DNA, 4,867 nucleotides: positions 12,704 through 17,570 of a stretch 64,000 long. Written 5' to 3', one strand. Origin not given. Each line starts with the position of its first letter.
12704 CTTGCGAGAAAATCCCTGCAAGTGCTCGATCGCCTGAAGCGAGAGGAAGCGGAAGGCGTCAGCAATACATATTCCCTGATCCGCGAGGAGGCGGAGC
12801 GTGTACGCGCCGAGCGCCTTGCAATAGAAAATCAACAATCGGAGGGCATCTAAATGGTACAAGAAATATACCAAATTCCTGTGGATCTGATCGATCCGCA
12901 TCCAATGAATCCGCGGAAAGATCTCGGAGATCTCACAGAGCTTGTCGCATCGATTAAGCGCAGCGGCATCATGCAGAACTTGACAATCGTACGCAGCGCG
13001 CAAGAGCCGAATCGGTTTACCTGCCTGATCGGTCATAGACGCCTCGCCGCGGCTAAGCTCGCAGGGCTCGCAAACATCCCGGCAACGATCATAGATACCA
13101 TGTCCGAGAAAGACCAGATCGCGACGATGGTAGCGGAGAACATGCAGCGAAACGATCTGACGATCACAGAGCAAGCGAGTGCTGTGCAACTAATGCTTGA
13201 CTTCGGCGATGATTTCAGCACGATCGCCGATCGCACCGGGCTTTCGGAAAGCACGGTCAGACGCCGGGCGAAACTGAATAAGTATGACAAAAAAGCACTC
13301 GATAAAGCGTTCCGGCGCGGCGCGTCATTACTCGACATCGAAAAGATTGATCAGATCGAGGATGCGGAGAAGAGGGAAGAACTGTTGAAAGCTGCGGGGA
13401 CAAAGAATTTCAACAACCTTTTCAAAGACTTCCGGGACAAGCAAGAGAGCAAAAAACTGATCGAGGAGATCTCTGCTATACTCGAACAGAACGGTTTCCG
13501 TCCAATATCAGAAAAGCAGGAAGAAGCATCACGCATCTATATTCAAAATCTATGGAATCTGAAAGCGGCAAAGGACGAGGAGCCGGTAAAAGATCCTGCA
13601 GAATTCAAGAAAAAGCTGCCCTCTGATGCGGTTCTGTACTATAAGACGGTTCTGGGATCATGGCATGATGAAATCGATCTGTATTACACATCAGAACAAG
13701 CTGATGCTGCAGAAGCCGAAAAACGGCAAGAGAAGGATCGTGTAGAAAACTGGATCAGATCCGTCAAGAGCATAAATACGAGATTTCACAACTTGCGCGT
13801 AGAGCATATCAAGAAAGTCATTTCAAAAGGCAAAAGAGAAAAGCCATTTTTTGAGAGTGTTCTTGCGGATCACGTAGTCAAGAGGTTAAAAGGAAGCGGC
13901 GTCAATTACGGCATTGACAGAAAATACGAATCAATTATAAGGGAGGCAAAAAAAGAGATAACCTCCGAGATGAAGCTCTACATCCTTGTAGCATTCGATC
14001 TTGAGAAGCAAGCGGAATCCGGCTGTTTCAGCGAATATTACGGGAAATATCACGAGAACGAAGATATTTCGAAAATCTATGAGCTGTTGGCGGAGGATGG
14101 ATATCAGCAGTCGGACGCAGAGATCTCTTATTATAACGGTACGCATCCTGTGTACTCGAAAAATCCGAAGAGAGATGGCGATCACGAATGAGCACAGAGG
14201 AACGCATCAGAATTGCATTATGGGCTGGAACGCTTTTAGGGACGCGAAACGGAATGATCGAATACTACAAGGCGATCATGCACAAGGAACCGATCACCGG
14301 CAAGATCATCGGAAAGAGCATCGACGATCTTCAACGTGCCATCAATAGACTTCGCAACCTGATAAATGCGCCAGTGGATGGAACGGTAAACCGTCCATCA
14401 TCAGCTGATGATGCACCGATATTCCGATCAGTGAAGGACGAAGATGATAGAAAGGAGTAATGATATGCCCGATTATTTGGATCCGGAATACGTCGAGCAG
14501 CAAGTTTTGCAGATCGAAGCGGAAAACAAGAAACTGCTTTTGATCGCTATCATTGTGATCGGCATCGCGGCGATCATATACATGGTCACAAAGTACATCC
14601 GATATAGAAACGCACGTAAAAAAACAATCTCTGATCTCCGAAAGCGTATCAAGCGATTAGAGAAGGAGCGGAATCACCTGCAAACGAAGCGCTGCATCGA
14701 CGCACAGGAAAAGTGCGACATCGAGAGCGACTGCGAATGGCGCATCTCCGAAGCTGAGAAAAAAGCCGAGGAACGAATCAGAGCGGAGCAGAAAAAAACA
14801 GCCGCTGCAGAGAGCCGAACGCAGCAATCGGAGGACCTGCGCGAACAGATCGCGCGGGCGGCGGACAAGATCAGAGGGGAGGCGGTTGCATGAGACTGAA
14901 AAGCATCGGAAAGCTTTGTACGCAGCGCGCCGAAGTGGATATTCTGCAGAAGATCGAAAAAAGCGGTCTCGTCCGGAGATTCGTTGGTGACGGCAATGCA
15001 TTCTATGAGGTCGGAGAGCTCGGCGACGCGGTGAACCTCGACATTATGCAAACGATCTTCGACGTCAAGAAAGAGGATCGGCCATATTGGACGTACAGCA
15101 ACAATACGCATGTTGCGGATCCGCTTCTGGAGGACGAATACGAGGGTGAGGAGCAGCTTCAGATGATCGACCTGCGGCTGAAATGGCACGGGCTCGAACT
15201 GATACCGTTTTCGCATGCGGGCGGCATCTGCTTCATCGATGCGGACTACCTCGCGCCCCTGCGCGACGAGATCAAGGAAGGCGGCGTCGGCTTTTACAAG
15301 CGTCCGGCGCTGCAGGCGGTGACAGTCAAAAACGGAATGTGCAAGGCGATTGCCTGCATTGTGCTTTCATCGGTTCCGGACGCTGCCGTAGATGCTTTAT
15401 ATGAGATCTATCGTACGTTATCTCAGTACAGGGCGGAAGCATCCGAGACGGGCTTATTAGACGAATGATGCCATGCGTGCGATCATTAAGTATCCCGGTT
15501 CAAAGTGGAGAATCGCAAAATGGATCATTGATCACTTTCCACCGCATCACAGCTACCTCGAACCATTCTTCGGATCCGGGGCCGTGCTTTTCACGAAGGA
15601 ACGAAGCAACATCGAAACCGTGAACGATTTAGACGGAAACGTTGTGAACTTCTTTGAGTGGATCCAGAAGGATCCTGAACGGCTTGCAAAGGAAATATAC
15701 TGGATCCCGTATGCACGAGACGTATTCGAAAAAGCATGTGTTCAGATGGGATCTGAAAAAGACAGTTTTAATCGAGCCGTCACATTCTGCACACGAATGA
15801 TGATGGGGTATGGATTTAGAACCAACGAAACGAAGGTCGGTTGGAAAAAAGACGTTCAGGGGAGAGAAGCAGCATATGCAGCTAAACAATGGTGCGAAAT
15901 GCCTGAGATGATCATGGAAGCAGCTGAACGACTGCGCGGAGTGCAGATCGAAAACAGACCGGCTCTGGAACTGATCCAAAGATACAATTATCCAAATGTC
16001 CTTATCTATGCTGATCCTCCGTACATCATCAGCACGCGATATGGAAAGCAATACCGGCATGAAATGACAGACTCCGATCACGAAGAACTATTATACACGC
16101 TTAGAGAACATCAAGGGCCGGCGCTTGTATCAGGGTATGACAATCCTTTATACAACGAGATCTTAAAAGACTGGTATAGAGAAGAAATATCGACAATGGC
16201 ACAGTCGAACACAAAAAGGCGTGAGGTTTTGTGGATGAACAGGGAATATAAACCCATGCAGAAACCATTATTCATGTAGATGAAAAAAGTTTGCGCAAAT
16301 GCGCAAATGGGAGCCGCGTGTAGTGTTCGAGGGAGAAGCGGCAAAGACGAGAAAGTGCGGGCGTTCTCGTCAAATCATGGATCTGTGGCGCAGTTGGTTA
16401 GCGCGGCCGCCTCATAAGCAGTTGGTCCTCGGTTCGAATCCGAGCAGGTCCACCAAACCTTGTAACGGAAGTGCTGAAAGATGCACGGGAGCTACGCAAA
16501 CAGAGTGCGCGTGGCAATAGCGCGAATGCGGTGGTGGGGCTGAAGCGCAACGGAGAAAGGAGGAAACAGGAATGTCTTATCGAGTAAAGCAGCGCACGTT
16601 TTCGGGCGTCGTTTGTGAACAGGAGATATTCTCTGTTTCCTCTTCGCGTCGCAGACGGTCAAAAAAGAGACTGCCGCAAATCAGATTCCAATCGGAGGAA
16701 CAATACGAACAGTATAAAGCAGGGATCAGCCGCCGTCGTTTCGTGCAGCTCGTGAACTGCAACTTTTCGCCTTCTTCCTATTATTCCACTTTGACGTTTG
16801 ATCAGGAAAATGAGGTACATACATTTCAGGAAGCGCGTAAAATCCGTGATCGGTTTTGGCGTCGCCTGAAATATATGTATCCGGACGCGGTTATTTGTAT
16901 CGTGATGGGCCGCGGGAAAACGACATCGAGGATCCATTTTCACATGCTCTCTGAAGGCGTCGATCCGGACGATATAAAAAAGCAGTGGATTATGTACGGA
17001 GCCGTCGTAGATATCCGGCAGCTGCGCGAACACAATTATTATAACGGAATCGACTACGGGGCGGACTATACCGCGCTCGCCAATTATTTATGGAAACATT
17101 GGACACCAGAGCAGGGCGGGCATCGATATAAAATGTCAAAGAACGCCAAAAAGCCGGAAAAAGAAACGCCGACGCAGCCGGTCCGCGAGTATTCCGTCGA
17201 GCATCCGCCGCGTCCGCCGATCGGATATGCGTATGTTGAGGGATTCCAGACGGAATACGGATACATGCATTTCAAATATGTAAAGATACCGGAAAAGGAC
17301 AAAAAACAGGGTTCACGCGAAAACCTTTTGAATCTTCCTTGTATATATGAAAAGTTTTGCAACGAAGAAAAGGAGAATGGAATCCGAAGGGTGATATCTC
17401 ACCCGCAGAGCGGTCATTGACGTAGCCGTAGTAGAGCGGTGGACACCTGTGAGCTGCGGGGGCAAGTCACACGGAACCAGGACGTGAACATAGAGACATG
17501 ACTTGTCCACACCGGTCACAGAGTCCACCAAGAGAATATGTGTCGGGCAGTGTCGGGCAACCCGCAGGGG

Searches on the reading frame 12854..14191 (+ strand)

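Call 49: search_protein_families(library=phrogs, proteins=[window:12854-14191:+], max_evalue=0.00001)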
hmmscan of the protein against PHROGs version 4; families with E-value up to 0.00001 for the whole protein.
window:12854-14191:+ (445 aa): 17 families
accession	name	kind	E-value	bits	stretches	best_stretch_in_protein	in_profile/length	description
phrog_6218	-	DNA, RNA and nucleotide metabolism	1.2e-66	226.9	1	4-283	4-276/506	ParB-like partition protein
phrog_4715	-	DNA, RNA and nucleotide metabolism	1.1e-27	97.8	1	4-284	146-380/630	ParB-like partition protein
phrog_3264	-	DNA, RNA and nucleotide metabolism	5.1e-20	73.4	1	2-319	46-331/337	ParB-like partition protein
phrog_1033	-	DNA, RNA and nucleotide metabolism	7.3e-15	56.6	1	4-138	32-172/334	ParB-like partition protein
phrog_3951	-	unknown function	1.2e-11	45.7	1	4-170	17-169/301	-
phrog_18726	-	unknown function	2.1e-11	44.2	0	4-51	2-51/572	-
phrog_8071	-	DNA, RNA and nucleotide metabolism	2.2e-11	44.6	1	3-141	5-132/389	ParB-like partition protein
phrog_498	-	other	1.4e-10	41.4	1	2-144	32-169/633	DNA methyltransferase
phrog_620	-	DNA, RNA and nucleotide metabolism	6.4e-10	40.5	1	3-97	7-96/217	ParB-like partition protein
phrog_723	-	DNA, RNA and nucleotide metabolism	1.8e-07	32.2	1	2-178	10-166/223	ParB-like partition protein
phrog_940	-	DNA, RNA and nucleotide metabolism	2.5e-07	31.3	1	4-117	5-111/388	nuclease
phrog_2159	-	DNA, RNA and nucleotide metabolism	5.4e-07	30.3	1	1-199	57-261/365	ParB-like partition protein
phrog_7783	-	unknown function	1.3e-06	28.4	1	30-149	30-151/634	-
phrog_12047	-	DNA, RNA and nucleotide metabolism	1.5e-06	29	1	21-132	15-117/301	ParB-like partition nuclease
phrog_21315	-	unknown function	2.2e-06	27.9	1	26-207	31-222/415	-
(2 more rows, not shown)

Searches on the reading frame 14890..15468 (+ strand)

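Call 49: search_protein_families(library=phrogs, proteins=[window:14890-15468:+], max_evalue=0.00001)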
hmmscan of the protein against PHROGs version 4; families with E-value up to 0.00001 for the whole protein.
window:14890-15468:+ (192 aa): 1 family
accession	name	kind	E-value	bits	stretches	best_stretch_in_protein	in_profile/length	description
phrog_24518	-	unknown function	3.1e-17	63.8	1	1-182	1-189/211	-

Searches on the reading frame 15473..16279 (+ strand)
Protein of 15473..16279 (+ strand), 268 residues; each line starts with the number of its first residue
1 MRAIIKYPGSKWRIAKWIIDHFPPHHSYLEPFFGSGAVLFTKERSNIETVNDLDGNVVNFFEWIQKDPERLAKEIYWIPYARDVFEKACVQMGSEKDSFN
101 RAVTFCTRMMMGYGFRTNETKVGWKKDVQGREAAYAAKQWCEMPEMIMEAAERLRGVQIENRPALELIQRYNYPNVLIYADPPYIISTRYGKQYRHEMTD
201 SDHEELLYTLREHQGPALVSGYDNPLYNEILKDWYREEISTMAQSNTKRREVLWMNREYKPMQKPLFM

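Call 49: search_protein_families(library=phrogs, proteins=[window:15473-16279:+], max_evalue=0.00001)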
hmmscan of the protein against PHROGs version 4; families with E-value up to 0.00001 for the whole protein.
window:15473-16279:+ (268 aa): 4 families
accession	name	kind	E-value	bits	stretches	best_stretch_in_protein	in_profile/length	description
phrog_56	-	other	5.9e-75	254.8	1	1-257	61-323/647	DNA methyltransferase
phrog_1996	-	other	1.3e-43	149.5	1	123-259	4-143/150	DNA methyltransferase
phrog_23217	-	unknown function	7.2e-19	69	1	2-105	4-106/109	-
phrog_13242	-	unknown function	3.8e-13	50.2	1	3-185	27-198/450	-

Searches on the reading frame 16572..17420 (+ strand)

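Call 49: search_protein_families(library=phrogs, proteins=[window:16572-17420:+], max_evalue=0.00001)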
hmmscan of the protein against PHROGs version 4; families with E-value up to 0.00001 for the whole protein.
window:16572-17420:+ (282 aa): 1 family
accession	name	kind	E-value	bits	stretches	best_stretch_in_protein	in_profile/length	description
phrog_3584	-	DNA, RNA and nucleotide metabolism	2.2e-37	129.9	1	2-250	3-260/265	replication initiation protein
